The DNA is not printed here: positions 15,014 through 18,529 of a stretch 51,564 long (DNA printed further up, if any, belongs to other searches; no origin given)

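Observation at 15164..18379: Soluble Hanks kinase fused to ConA-like sandwich, 10 Cys-containing LRRs and a C-type-lectin-like domain, with a non-RD catalytic loop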

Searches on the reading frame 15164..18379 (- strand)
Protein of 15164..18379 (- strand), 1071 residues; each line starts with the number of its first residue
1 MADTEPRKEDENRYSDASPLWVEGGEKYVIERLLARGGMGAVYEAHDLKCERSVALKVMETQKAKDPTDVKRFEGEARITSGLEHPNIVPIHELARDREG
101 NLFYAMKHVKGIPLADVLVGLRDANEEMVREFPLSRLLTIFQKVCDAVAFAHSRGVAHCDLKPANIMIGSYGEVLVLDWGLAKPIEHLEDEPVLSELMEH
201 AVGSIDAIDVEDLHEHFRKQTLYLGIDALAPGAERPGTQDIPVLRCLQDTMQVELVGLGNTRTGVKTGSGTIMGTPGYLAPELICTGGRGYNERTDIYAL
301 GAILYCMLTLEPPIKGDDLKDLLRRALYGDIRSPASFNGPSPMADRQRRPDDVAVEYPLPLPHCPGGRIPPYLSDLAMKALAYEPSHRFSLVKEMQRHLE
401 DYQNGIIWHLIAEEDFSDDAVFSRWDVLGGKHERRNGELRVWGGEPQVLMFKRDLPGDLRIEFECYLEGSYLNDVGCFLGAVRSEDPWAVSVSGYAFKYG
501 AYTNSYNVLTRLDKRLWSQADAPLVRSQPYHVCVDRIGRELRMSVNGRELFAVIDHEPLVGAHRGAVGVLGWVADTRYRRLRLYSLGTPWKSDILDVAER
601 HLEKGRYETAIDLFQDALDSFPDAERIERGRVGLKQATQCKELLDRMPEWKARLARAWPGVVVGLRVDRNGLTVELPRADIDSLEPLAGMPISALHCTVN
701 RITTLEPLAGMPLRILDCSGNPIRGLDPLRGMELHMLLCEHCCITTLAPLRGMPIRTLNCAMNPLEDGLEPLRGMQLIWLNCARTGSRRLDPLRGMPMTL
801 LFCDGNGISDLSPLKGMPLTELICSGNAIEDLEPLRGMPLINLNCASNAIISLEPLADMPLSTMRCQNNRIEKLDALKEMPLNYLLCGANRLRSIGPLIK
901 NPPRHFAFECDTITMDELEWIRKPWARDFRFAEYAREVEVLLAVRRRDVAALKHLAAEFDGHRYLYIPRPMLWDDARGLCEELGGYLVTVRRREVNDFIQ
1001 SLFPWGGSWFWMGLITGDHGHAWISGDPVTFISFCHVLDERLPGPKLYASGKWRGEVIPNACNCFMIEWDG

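Call 3: search_protein_families(library=pfam, proteins=[window:15164-18379:-], max_evalue=1)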
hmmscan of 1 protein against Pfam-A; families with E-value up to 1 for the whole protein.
window:15164-18379:- (1071 aa): 11 families
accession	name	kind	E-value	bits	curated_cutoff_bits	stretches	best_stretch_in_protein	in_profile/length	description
PF00069.31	Pkinase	-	1.5e-37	129.8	31.7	2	28-190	1-153/263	Protein kinase domain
PF07714.23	PK_Tyr_Ser-Thr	-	4.1e-16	59.5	23.1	1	30-187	3-154/258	Protein tyrosine and serine/threonine kinase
PF12799.13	LRR_4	-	5.4e-14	52.3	27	3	801-836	6-43/44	Leucine Rich repeats (2 copies)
PF00059.27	Lectin_C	-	1.3e-06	29.6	22.6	1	971-1030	3-64/107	Lectin C-type domain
PF03109.22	ABC1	-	0.00085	19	22.9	1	152-192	184-224/244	ABC1 atypical kinase-like domain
PF01636.29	APH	-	0.0033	17.7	23.2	1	151-184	165-199/239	Phosphotransferase enzyme family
PF13428.12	TPR_14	-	0.015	16.4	23.5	1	595-627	5-37/44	Tetratricopeptide repeat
PF14559.12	TPR_19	-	0.082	13.7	25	1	602-629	2-29/68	Tetratricopeptide repeat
PF13432.12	TPR_16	-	0.11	13.5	32.7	1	599-624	5-30/65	Tetratricopeptide repeat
PF07719.23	TPR_2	-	0.12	13.1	27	1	598-623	8-33/34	Tetratricopeptide repeat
PF04212.24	MIT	-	0.14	12.7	30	1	598-647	11-61/66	MIT (microtubule interacting and transport) domain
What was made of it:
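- On Hanks-type (eukaryotic-like) protein kinase, Pfam PF00069: 129.8 bits against 31.7 (call 3)
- On C-type lectin-like domain, Pfam PF00059: 29.6 bits against 22.6 (call 3).
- Closest known: Roco / LRRK2-type proteins. Different: There is no Roc GTPase or COR domain (call 3), and the domain order is reversed (kinase first).
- Checked: Pkinase scores 129.8 bits against a cut-off of 31.7 (call 3). Lectin_C scores 29.6 bits against a cut-off of 22.6 (call 3). The 'TPR-like helices' have only weak support (TPR_14 E = 0.015, below the cut-off; call 3).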

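Call 4: search_protein_families(library=ncbifam, proteins=[window:15164-18379:-], max_evalue=1)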
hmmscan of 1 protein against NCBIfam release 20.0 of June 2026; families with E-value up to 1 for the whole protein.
window:15164-18379:- (1071 aa): 27 families (the best 25 are shown)
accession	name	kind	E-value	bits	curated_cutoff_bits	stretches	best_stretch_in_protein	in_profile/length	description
NF009651.0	PRK13184.1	equivalog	9.9e-64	215.7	839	3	26-193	2-171/932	serine/threonine-protein kinase PknD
NF033483.0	PknB_PASTA_kin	equivalog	6.8e-54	183.8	450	2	26-185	7-157/563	Stk1 family PASTA domain-containing Ser/Thr kinase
NF052427.1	StpK7MSMEG_1200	equivalog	5.1e-37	127.6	900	2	27-183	8-156/601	serine/threonine protein kinase StpK7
NF047741.1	antiphage_MADS6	equivalog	5.7e-24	84.6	460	3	25-117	494-582/612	methylation-associated defense system protein kinase MAD6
TIGR03903.1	TOMM_kin_cyc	equivalog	2.7e-21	75.2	705.75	2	51-183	3-130/1267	TOMM system kinase/cyclase fusion protein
NF038150.1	lanthi_synth_IV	equivalog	5e-21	74.7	650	2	19-183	182-346/851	class IV lanthionine synthetase LanL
NF038151.1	lanthi_synth_III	equivalog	1.5e-17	63.3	575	1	26-188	220-389/833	class III lanthionine synthetase LanKC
NF033187.0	internalin_J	exception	1.9e-11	43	1700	1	695-893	98-297/846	class 1 internalin InlJ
NF033442.0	BREX_PglW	equivalog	2.8e-11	41.9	990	2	59-190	241-371/1391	BREX system serine/threonine kinase PglW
NF033190.2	inl_like_NEAT_1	exception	5.8e-09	34.8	1275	2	718-879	270-436/754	NEAT domain-containing leucine-rich repeat protein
TIGR03724.2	arch_bud32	equivalog_domain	2.2e-08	33.8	125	1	71-218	38-166/193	KEOPS complex kinase/ATPase Bud32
NF033188.1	internalin_H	exception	2.1e-07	30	1050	1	741-879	107-250/548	InlH/InlC2 family class 1 internalin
NF007174.0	PRK09605.1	equivalog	2.2e-07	29.8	447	1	105-219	414-509/535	bifunctional N(6)-L-threonylcarbamoyladenine synthase/serine/threonine protein kinase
NF011463.0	PRK14879.1-4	equivalog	4.4e-06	26.3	188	1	72-217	64-195/237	Kae1-associated kinase Bud32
NF043056.1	T4SS_LegK1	equivalog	6.7e-06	25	550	1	98-184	150-241/516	Dot/Icm T4SS effector kinase LegK1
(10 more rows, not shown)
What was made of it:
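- Closest known: Chlamydial PknD. Same: It is the best-scoring curated kinase family (215.7 bits), and both come from the PVC group (call 4).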

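Call 6: search_solved_structures(query=window:15164-18379:-, max_evalue=0.01, show_alignments=2)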
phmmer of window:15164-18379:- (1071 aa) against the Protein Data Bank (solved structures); distinct sequences matched with E-value up to 0.01: 1950 (the best 60 are shown).
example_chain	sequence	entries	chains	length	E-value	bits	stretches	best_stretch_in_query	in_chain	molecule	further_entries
5u94_A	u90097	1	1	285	7.9e-30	106.6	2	26-185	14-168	Serine/threonine-protein kinase PknB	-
6b2p_A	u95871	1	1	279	8.2e-30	106.5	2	26-185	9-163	Serine/threonine-protein kinase PknB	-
1mru_A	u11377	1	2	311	1.1e-29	106.1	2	26-185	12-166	Probable serine/threonine-protein kinase pknB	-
1o6y_A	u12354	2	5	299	1.1e-29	106.1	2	26-185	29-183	SERINE/THREONINE-PROTEIN KINASE PKNB | Probable serine/threonine-protein kinase pknB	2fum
3f61_A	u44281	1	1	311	1.3e-29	105.9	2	26-185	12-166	Serine/threonine-protein kinase pknB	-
3ori_A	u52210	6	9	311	2.1e-29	105.2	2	26-185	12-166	Serine/threonine protein kinase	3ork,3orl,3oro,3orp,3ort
6i2p_A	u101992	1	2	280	2.3e-29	105.1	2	26-186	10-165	Serine/threonine-protein kinase PknB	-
3orm_A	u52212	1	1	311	2.6e-29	104.9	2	26-185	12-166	Serine/threonine protein kinase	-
3f69_A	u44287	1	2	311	7.6e-29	103.3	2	26-185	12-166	Serine/threonine-protein kinase pknB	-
9tmq_A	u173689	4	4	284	2.2e-27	98.5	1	26-186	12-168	Serine/threonine-protein kinase PknA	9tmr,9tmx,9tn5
4ow8_A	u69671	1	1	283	2.3e-27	98.4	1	26-186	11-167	Serine/threonine-protein kinase PknA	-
6b2q_A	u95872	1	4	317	3.3e-27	97.9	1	26-186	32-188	Serine/threonine-protein kinase PknA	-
4x3f_A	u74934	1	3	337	4.4e-27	97.5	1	26-186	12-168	Serine/threonine-protein kinase PknA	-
2h34_A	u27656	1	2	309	7.2e-27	96.8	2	27-184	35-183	Serine/threonine-protein kinase pknE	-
9ruk_A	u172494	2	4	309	3.5e-24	87.9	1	27-183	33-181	Serine/threonine-protein kinase StkP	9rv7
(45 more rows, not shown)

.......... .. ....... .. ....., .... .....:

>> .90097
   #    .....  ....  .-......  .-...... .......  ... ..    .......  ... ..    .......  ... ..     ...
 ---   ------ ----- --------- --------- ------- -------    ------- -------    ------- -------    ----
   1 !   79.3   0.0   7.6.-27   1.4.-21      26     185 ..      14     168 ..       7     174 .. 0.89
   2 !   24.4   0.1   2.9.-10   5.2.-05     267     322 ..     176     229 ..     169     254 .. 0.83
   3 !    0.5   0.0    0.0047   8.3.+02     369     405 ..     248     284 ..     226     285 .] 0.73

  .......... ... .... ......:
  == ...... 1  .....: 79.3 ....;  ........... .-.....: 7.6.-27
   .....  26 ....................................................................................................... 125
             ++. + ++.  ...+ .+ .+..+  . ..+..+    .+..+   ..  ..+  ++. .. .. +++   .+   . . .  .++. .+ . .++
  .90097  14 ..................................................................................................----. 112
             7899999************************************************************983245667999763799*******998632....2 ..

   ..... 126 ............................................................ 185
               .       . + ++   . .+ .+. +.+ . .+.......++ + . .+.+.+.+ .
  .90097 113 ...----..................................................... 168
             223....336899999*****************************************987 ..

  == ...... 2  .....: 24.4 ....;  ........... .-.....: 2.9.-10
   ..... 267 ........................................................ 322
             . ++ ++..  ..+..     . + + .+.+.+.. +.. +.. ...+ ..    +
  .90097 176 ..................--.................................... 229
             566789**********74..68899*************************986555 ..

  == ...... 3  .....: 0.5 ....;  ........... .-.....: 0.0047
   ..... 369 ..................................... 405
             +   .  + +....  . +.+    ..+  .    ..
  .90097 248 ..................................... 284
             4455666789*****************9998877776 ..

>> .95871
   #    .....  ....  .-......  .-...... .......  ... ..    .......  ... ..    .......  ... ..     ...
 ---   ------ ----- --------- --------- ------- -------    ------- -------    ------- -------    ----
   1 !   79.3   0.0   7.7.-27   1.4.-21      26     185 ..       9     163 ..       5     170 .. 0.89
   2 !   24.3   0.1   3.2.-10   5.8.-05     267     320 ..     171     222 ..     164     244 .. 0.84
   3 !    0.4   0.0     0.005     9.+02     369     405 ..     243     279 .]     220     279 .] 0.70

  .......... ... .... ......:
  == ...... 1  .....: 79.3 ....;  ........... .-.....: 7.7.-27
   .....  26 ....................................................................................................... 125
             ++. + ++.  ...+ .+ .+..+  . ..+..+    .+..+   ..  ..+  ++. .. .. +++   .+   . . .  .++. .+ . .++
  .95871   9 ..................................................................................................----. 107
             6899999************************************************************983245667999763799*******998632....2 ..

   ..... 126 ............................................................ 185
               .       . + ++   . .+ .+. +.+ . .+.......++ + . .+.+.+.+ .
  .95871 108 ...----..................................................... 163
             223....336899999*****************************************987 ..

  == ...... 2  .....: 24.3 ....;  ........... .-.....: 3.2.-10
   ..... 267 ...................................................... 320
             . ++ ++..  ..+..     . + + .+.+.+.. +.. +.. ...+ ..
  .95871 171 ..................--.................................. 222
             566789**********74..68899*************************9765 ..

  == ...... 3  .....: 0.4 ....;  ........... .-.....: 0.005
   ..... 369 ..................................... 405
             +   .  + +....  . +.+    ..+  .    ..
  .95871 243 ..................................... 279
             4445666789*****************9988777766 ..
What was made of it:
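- Checked: PknB is the best solved relative, at about 1e-29 (call 6).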
